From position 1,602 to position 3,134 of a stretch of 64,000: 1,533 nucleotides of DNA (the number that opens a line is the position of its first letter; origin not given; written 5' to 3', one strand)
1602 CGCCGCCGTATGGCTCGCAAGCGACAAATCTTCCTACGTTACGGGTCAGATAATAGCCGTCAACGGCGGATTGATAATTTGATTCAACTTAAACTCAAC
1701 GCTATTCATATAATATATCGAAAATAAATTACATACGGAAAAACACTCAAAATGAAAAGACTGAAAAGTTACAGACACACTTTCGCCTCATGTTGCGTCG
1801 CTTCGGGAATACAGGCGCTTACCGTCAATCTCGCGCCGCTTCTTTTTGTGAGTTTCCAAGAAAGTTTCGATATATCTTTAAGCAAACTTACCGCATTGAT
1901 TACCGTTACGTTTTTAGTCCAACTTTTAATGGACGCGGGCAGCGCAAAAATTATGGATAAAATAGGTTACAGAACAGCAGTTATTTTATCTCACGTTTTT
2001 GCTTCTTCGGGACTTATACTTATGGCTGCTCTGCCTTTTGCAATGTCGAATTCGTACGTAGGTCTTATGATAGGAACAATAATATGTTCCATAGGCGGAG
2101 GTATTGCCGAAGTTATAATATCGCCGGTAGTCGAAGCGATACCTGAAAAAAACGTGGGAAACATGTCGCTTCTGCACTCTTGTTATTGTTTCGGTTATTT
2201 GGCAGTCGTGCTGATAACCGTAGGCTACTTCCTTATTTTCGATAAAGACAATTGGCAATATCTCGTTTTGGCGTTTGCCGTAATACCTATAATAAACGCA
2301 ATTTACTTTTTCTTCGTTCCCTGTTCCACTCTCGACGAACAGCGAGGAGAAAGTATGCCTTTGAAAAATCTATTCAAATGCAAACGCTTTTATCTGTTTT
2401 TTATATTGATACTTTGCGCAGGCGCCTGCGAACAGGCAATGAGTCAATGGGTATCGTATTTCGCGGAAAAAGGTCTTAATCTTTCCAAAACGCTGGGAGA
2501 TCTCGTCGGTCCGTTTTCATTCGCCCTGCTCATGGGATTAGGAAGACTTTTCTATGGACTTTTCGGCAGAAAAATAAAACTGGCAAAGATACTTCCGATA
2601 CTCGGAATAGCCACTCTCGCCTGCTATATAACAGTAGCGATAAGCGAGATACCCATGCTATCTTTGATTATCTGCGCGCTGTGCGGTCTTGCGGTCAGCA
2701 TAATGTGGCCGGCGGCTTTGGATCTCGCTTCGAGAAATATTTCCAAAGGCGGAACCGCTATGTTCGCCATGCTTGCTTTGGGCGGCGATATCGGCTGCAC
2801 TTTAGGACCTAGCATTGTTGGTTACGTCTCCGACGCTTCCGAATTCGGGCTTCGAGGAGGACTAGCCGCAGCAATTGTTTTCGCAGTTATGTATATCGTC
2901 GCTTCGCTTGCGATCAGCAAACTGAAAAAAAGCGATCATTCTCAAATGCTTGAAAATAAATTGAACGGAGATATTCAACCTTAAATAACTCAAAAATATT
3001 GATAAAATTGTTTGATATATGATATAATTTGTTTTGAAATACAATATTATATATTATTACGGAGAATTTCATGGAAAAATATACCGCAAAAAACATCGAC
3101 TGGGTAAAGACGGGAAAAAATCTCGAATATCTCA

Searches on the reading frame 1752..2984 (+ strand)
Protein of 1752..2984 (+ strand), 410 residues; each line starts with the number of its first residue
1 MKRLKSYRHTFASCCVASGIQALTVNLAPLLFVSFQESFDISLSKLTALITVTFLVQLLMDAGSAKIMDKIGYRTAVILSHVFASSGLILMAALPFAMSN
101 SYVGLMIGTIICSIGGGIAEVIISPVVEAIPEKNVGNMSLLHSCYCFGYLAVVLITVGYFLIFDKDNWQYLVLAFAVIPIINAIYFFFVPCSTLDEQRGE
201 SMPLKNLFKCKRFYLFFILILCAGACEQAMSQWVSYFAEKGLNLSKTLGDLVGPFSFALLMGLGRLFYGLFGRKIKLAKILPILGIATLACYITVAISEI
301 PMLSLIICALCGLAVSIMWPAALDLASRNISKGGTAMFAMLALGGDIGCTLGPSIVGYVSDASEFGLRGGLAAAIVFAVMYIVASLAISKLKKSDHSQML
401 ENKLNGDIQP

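Call 52: search_protein_families(library=pfam, proteins=[window:1752-2984:+], max_evalue=0.001)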
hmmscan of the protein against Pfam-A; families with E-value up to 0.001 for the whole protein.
window:1752-2984:+ (410 aa): 1 family
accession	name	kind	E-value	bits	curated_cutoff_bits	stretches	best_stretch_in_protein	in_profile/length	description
PF07690.21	MFS_1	-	1.9e-27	96.6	33.4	1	17-353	4-347/347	Major Facilitator Superfamily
